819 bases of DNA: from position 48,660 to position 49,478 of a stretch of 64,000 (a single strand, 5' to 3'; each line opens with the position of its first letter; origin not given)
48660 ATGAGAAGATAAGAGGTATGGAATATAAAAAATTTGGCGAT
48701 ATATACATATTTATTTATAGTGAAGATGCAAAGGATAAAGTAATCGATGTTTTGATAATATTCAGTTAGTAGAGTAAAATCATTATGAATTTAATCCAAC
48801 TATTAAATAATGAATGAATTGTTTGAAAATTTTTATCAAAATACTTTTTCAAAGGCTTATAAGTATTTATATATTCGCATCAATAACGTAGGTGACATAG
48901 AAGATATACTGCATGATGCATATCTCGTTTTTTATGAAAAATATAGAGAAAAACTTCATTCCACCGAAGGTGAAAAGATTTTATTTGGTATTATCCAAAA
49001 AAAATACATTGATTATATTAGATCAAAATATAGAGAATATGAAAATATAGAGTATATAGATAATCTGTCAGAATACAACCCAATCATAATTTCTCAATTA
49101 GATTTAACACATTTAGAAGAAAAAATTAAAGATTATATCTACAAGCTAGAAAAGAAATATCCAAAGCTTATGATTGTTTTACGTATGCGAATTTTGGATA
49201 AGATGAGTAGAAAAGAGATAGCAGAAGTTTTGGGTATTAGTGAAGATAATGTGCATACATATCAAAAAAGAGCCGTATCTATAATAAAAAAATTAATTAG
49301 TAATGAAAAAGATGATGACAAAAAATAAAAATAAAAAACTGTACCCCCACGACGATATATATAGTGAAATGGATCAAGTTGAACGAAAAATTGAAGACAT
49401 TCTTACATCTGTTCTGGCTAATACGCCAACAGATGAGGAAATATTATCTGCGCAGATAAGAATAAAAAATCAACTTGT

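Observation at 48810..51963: ECF sigma factor overlapping an 886-aa membrane protein with a roughly 760-aa extracytoplasmic domain (sigma/anti-sigma-like pair)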

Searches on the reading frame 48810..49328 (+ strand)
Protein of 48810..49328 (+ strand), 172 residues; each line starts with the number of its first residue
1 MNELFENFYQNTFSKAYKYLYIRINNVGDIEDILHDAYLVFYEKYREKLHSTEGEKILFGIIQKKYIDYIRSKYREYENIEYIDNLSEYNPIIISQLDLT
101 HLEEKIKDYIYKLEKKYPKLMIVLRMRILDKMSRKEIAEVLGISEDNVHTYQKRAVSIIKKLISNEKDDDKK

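Call 3: search_protein_families(library=pfam, proteins=[window:48810-49328:+], max_evalue=1)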
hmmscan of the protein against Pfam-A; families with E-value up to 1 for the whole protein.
window:48810-49328:+ (172 aa): 12 families
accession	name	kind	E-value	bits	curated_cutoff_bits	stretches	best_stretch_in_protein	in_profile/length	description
PF08281.18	Sigma70_r4_2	-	2.5e-07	30.7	25.7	1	122-155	17-50/54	Sigma-70, region 4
PF04545.22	Sigma70_r4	-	1.1e-05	25.3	24.1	1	123-157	12-46/50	Sigma-70, region 4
PF00196.25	GerE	-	0.00038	20.5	23.5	1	129-155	15-41/57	Bacterial regulatory proteins, luxR family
PF07638.17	Sigma70_ECF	-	0.0026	18.1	21.1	1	48-149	65-169/185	ECF sigma factor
PF13551.12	HTH_29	-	0.0086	16.6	28.1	1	129-155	9-36/64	Winged helix-turn helix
PF13412.12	HTH_24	-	0.022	14.8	21.9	1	131-154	17-40/48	Winged helix-turn-helix DNA-binding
PF13384.12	HTH_23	-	0.023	14.9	24.6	1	122-149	10-35/50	Homeodomain-like domain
PF07374.17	DUF1492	-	0.028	15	21.5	1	108-157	50-97/100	Protein of unknown function (DUF1492)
PF13518.12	HTH_28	-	0.044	14.3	25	1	127-153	8-34/52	Helix-turn-helix domain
PF06056.18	Terminase_5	-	0.054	13.9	20.3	1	133-154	15-36/58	Putative ATPase subunit of terminase (gpP-like)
PF04542.20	Sigma70_r2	-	0.16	12.3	24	1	13-75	10-70/71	Sigma-70 region 2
PF13542.12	HTH_Tnp_ISL3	-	0.26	11.2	27.4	1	129-155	24-50/51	Helix-turn-helix domain of transposase family ISL3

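Call 4: search_protein_families(library=ncbifam, proteins=[window:48810-49328:+], max_evalue=1)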
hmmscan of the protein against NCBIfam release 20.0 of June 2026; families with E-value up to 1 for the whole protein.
window:48810-49328:+ (172 aa): 70 families (the best 25 are shown)
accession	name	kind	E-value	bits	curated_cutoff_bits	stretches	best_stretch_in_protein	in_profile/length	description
TIGR02985.1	Sig70_bacteroi1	subfamily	4.5e-16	59.5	126.4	1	4-161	2-160/162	RNA polymerase sigma-70 factor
NF007220.0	PRK09639.1-5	equivalog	3.4e-13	49.7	260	1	1-170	1-171/181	RNA polymerase sigma factor SigX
TIGR02937.1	sigma70-ECF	superfamily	3.5e-13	49.5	42.9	1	3-161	5-163/165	sigma-70 family RNA polymerase sigma factor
TIGR02952.1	Sig70_famx2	equivalog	7.3e-13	48.8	206.45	1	5-162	13-169/170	ECF subfamily RNA polymerase sigma factor, BldN family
NF058625.1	sigma_PG0214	equivalog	1.6e-10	41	130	1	4-168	5-166/170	GFO_1088 family ECF-type sigma factor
NF006550.0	PRK09047.1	equivalog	2.6e-10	40.1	173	1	5-165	14-189/194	RNA polymerase sigma factor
TIGR02983.1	SigE-fam_strep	subfamily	1.3e-09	38.2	141.55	1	3-163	6-158/162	SigE family RNA polymerase sigma factor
NF009195.0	PRK12543.1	subfamily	2.5e-08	33.6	197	1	3-166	20-181/192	RNA polymerase sigma factor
TIGR02959.1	SigZ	equivalog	2.7e-08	33.8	168.65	1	16-164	8-149/170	RNA polymerase sigma factor SigZ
NF007215.0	PRK09637.1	equivalog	4.2e-08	33.4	212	1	7-163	5-154/181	RNA polymerase sigma factor SigZ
TIGR02950.1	SigM_subfam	subfamily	5.4e-08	32.8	147.95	1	6-162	3-157/159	RNA polymerase sigma factor, SigM family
NF009179.0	PRK12527.1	equivalog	2.9e-07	30.7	162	1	14-156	6-146/159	RNA polymerase sigma factor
NF009167.0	PRK12514.1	equivalog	5e-07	29.8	265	1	4-161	21-176/180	RNA polymerase sigma factor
NF009189.0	PRK12537.1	equivalog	6.1e-07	29.1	261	1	30-160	50-178/182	RNA polymerase sigma factor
NF008888.0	PRK11922.1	equivalog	3e-06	27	204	1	24-166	51-199/231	RNA polymerase sigma factor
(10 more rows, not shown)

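Call 22: list_cluster_members(proteins=[P0001, window:48810-49325:+, window:39003-40790:-])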
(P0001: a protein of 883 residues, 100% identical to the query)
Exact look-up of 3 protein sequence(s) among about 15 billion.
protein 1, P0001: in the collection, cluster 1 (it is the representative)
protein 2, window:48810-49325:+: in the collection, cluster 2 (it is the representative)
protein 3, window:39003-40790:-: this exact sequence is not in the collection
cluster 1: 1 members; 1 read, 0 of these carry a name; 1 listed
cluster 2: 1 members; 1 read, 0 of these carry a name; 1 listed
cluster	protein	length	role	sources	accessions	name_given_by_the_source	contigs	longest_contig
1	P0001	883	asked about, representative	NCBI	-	-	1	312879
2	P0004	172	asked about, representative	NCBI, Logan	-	-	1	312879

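Call 23: search_solved_structures(query=window:48810-49325:+, max_evalue=0.01, show_alignments=1)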
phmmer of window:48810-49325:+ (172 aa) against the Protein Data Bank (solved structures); distinct sequences matched with E-value up to 0.01: 2.
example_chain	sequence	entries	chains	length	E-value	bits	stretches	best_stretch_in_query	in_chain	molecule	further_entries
5wuq_A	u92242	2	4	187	0.00027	24.4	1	14-161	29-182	ECF RNA polymerase sigma factor SigW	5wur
6dxo_A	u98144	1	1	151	0.0028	21.1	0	118-165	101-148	RNA polymerase ECF-subfamily sigma factor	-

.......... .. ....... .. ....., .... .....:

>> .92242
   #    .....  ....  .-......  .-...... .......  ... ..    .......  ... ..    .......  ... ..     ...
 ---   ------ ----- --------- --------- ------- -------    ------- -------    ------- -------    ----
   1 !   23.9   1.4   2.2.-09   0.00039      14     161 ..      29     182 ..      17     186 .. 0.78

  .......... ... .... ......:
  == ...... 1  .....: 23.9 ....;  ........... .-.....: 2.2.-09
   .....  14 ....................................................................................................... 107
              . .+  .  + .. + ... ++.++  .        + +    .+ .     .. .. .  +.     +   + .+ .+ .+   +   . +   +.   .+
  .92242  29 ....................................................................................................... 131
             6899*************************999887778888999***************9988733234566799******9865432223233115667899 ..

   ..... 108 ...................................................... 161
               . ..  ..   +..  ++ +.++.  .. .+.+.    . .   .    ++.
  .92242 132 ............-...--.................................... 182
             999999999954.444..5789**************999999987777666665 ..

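Call 40: find_homologous_proteins(query=window:48810-49325:+, max_evalue=0.001)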
Query window:48810-49325:+ (172 aa): 4 proteins with E <= 0.001 among 60 candidates.
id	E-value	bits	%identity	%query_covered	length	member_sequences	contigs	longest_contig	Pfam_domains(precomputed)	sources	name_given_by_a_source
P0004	5.8e-102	357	100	100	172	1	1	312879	PF04545.23,PF08281.19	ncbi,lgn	-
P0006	1.6e-72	261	72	100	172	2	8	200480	PF04545.23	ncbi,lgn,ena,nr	ncbi:MAG: sigma-70 family RNA polymerase sigma factor [Candidatus Dojkabacteria bacterium]|nr:sigma-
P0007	3.3e-69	250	69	99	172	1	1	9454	PF04545.23,PF08281.19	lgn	-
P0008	8.5e-22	96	37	94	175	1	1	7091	PF04545.23,PF08281.19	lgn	-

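Call 41: find_encoding_contigs(protein=P0008, flank=10000, max_places=3)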
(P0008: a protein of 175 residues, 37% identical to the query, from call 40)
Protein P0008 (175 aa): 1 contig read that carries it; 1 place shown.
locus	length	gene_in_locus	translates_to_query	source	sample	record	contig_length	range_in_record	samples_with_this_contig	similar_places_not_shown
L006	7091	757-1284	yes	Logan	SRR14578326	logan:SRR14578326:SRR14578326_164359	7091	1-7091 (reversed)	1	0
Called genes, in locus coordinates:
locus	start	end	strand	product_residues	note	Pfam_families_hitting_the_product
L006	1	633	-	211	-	?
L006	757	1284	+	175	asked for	PF08281:Sigma70_r4_2, PF04545:Sigma70_r4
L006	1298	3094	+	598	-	-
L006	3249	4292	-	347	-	PF02016:Peptidase_S66, PF17676:Peptidase_S66C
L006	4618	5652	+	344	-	PF17761:DUF1016_N, PF06250:YhcG_C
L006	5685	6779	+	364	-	PF01565:FAD_binding_4 (faint), PF02873:MurB_C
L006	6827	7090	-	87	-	?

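Call 42: find_encoding_contigs(protein=P0007, flank=10000, max_places=3)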
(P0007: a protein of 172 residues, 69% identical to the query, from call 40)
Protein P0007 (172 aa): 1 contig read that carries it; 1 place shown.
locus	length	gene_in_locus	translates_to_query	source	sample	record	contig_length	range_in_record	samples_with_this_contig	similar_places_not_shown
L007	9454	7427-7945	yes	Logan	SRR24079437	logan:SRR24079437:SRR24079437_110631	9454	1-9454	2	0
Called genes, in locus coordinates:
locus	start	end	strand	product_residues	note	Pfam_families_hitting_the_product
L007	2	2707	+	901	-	?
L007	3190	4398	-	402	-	PF12704:MacB_PCD, PF02687:FtsX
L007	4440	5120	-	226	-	PF02463:SMC_N (weak), PF00005:ABC_tran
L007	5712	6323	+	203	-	-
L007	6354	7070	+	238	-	-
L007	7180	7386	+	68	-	-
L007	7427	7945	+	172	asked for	PF04545:Sigma70_r4 (faint), PF08281:Sigma70_r4_2 (weak)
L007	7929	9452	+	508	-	?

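Call 48: search_protein_families(library=phrogs, proteins=[window:48810-49328:+, L006:1298-3094:+], max_evalue=0.1)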
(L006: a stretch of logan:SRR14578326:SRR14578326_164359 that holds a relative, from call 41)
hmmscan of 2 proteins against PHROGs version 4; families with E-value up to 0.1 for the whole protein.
window:48810-49328:+ (172 aa): 10 families
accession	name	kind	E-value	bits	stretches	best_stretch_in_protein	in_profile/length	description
phrog_1740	-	transcription regulation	1.5e-10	41.2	1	3-168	56-221/567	RNA polymerase sigma factor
phrog_79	-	transcription regulation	0.00065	20.4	1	105-164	78-138/156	anti-termination protein Q-like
phrog_36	-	transcription regulation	0.002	18.8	1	95-170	122-194/220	transcriptional regulator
phrog_3855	-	DNA, RNA and nucleotide metabolism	0.0085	17.5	1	130-157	78-105/115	HTH DNA binding protein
phrog_16443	-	unknown function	0.01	17.1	1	67-108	55-94/100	-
phrog_11138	-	unknown function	0.026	15.8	1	73-162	50-138/142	-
phrog_597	-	DNA, RNA and nucleotide metabolism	0.031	15.3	1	132-155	113-136/200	DNA binding protein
phrog_4715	-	DNA, RNA and nucleotide metabolism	0.033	13.6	1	103-162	246-309/630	ParB-like partition protein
phrog_2422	-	integration and excision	0.065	13.7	1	120-155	15-50/221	transposase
phrog_5229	-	unknown function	0.097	13.7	0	72-165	9-115/127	-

L006:1298-3094:+ (598 aa): 0 families

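Call 78: find_related_loci(query=A8, collection=metagenome_contigs, flank=6000)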
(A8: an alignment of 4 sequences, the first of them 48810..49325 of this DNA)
Query A8 (172 aa) in metagenome_contigs; peptide patterns used: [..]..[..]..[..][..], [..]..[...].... (x = any residue, [..] = any of these).
341 stretches matched a pattern; 2 encode a relative of the query (tblastn E <= 1e-3); 2 distinct loci.
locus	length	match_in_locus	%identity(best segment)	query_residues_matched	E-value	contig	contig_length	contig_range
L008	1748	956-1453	30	7-160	7e-17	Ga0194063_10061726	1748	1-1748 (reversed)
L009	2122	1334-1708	28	28-148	7e-7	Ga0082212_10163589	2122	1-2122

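Call 87: search_protein_families(library=pfam, proteins=[L006:1-633:-, L008:29-922:+], max_evalue=0.001)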
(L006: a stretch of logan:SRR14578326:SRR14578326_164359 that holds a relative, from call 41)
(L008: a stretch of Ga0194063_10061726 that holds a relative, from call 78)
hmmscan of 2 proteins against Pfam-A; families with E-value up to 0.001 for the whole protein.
L006:1-633:- (211 aa): 4 families
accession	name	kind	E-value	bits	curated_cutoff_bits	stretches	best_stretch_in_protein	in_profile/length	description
PF00005.33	ABC_tran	-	1.2e-35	123.5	25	1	23-171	1-136/137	ABC transporter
PF02463.25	SMC_N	-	1.1e-06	28.7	40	1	127-210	120-205/220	RecF/RecN/SMC N terminal domain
PF03193.22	RsgA_GTPase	-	8.5e-05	22.9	30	1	13-55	87-128/174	RsgA GTPase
PF13555.12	AAA_29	-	0.00019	21.5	27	1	28-51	17-40/61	P-loop containing region of AAA domain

L008:29-922:+ (297 aa): 1 family
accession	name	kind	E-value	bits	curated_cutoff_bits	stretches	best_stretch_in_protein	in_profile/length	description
PF02687.27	FtsX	-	6.9e-14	52.4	25.5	1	156-290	2-120/120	FtsX-like permease C-terminal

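Call 92: predict_structure(alignment_id=A8)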
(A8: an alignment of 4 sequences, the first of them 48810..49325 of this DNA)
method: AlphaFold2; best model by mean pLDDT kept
length: 172 residues; sequences in the alignment: 4
mean_pLDDT: 76.1   pTM: 0.45
mean pLDDT of the five models: 76.1, 76.0, 75.3, 73.1, 70.6
residues with pLDDT >= 90: 19; 70-90: 115; 50-70: 11; < 50: 27
segments of 3 or more residues with pLDDT < 50: 76-97, 168-172
pLDDT, mean of each block of 10 residues (from residue 1): 82 83 74 91 90 87 84 56 36 43 79 86 85 84 90 87 66 37
secondary structure, 60 per line:
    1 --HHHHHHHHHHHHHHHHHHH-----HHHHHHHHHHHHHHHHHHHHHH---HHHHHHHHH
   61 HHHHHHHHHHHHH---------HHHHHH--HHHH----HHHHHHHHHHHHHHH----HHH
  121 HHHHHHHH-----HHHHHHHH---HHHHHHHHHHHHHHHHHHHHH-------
elements in order: H3-21 H27-48 H52-73 H83-88 H91-94 H99-113 H118-128 H134-141 H145-165

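Call 94: fold_search(model_id=the predicted structure, library=pdb)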
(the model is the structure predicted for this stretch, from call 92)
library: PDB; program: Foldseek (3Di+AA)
matches with E <= 10: 241; with E <= 0.001: 2
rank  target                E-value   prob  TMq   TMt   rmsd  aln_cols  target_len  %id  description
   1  6jcx_F                5.9e-04  1.00  0.35  0.32  23.0       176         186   20  Mycobacterium tuberculosis transcription initiation complex with ECF sigma factor sigma H and 6nt RNA (released 2019-05-29)
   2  6dv9_F                7.3e-04  1.00  0.37  0.36  21.7       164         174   18  Crystal structure of Mycobacterium tuberculosis transcription initiation complex(ECF sigma factor L) containing 5nt RN (released 2019-02-20)
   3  6kon_F                1.0e-03  1.00  0.36  0.35  22.9       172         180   19  Mycobacterium tuberculosis initial transcription complex comprising sigma H and 5'-OH RNA of 5 nt (released 2020-03-11)
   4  5zx2_F                1.2e-03  1.00  0.37  0.36  22.9       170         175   20  Mycobacterium tuberculosis RNA polymerase transcription initiation complex with ECF sigma factor sigma H and 7nt RNA (released 2019-03-20)
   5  9m9e_F                3.6e-03  1.00  0.37  0.36  19.2       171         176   14  Structural Basis of Pausing During Transcription Initiation in Mycobacterium tuberculosis (released 2026-01-14)
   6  6koo_F                3.8e-03  1.00  0.35  0.34  23.0       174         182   20  Mycobacterium tuberculosis initial transcription complex comprising sigma H and 5'-OH RNA of 7 nt (released 2020-03-11)
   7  9m98_F                4.0e-03  1.00  0.37  0.39  25.0       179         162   16  Structural Basis of Pausing During Transcription Initiation in Mycobacterium tuberculosis (released 2026-01-14)
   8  6dxo_A                4.2e-03  1.00  0.32  0.39  13.0       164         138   18  1.8 A structure of RsbN-BldN complex. (released 2018-07-11)
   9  6kop_F                4.2e-03  1.00  0.36  0.39  22.2       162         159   20  Mycobacterium tuberculosis initial transcription complex comprising sigma H and 5'-OH RNA of 9 nt (released 2020-03-11)
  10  9m9d_F                4.2e-03  1.00  0.37  0.40  25.5       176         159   16  Structural Basis of Pausing During Transcription Initiation in Mycobacterium tuberculosis (released 2026-01-14)
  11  1or7_A                4.5e-03  1.00  0.33  0.32  18.4       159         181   18  Crystal Structure of Escherichia coli sigmaE with the Cytoplasmic Domain of its Anti-sigma RseA (released 2003-04-15)
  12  9n9q_C                5.9e-03  1.00  0.36  0.24  22.2       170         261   21  Cryo-EM structure of the RNA-guided transcription complex (released 2025-12-24)
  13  8z6g_B                6.6e-03  1.00  0.33  0.34  14.0       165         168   15  the AlgU-MucAcyto complex structure in Pseudomonas aeruginosa (released 2024-05-08)
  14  6koq_F                6.9e-03  1.00  0.30  0.34  24.3       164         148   19  Mycobacterium tuberculosis initial transcription complex comprising sigma H and 5'-OH RNA of 10 nt (released 2020-03-11)
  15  6jcy_F                7.3e-03  1.00  0.35  0.37  24.5       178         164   18  Mycobacterium tuberculosis RNA polymerase transcription initiation open complex with a chimeric ECF sigma factor sigH/ (released 2019-05-29)
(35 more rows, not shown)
